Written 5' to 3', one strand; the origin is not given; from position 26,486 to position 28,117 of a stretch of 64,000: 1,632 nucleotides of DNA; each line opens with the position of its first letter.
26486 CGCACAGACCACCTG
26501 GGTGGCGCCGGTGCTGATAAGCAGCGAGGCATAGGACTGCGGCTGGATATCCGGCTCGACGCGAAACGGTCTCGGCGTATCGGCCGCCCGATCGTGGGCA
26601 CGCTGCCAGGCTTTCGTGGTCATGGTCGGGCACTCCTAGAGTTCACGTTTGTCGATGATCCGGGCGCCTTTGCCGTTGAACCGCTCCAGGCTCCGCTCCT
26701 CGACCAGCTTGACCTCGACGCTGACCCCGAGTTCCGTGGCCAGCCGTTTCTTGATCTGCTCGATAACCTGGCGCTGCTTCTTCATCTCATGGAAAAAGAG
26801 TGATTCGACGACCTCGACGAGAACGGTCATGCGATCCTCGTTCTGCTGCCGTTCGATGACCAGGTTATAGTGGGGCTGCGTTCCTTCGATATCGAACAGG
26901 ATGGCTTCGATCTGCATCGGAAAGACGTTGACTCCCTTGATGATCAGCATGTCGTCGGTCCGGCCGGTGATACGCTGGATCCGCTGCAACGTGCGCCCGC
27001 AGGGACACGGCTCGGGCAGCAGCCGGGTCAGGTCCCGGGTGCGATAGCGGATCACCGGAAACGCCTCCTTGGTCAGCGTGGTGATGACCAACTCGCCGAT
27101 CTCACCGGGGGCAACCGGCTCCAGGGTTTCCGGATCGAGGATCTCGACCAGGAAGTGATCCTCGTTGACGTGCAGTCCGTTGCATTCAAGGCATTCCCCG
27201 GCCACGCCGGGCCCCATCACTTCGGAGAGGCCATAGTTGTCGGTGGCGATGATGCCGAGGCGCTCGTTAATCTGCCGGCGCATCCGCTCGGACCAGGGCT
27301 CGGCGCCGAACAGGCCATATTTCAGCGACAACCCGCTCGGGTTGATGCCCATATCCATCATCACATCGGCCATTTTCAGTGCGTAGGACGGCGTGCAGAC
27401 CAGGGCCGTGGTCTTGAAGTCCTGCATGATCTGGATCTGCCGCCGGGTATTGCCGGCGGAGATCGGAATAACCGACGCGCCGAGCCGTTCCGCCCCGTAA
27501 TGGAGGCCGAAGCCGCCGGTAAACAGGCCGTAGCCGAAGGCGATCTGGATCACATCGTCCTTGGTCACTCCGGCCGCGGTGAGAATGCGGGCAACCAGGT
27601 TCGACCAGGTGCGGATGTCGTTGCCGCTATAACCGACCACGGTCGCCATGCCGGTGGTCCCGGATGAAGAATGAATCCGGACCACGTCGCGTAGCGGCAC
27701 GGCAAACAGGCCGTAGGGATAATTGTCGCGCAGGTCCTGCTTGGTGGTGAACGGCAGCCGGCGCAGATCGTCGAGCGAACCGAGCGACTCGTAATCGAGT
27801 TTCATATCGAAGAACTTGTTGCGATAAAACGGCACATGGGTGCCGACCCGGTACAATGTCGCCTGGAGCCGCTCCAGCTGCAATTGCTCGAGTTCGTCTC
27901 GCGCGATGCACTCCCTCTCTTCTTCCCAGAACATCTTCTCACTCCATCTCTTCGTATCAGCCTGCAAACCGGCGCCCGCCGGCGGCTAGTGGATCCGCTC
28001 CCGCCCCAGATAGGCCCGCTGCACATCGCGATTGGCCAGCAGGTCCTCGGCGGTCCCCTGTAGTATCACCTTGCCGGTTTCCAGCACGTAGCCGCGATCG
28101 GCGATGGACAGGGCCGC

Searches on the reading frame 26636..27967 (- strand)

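Call 29: search_protein_families(library=ncbifam, proteins=[window:26636-27967:-], max_evalue=0.001)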
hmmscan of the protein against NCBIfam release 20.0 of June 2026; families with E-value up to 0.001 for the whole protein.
window:26636-27967:- (443 aa): 26 families (the best 25 are shown)
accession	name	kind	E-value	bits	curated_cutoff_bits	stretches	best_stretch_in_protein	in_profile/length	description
TIGR02155.1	PA_CoA_ligase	equivalog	4.4e-167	555.9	646.3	1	20-441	2-422/422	phenylacetate--CoA ligase PaaK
NF041878.1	paak_haloarch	equivalog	4.5e-151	503.2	700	1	16-441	3-427/427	phenylacetate--CoA ligase PaaK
NF053551.1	FlxY_rubin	equivalog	1e-60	205.7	520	1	22-431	5-409/424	flexirubin biosynthesis putative acyl-CoA ligase FlxY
NF045666.1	DVU1553_fam_AMP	equivalog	1.1e-59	202.2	300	1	17-336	14-330/331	DVU_1553 family AMP-dependent CoA ligase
NF041217.1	BagE_FevW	exception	5.4e-45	154.1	800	1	24-427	11-392/424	bagremycin/ferroverdin synthetase BagE/FevW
TIGR03335.1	F390_ftsA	equivalog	3.7e-44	151.2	458.7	1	14-405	2-401/445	coenzyme F390 synthetase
TIGR02304.1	aden_form_hyp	equivalog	7e-15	54.9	251.9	1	176-439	178-426/430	F390 synthetase-related protein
NF004837.0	PRK06187.1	subfamily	4.5e-11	41.7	476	1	93-252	170-325/531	long-chain-fatty-acid--CoA ligase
NF005850.0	PRK07768.1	subfamily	2.4e-09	36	572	1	333-423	432-522/545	long-chain-fatty-acid--CoA ligase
NF006624.1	PRK09192.1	subfamily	7e-09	34.6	600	1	333-437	452-554/567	fatty acyl-AMP ligase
NF006181.0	PRK08314.1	subfamily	1.9e-06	26.5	705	1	88-296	199-404/563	long-chain-fatty-acid--CoA ligase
NF005801.1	PRK07656.1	equivalog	3.4e-06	26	657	0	332-363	398-429/500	FadD3 family acyl-CoA ligase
NF006167.0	PRK08308.1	equivalog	3.7e-06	26.1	513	0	333-424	309-393/414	acyl-CoA synthetase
NF009071.0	PRK12406.1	subfamily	5.6e-06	25.1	701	0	333-410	398-471/510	acyl-CoA synthetase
NF009233.0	PRK12583.1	subfamily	1.1e-05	24.1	832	0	332-361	445-474/558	fatty acid CoA ligase family protein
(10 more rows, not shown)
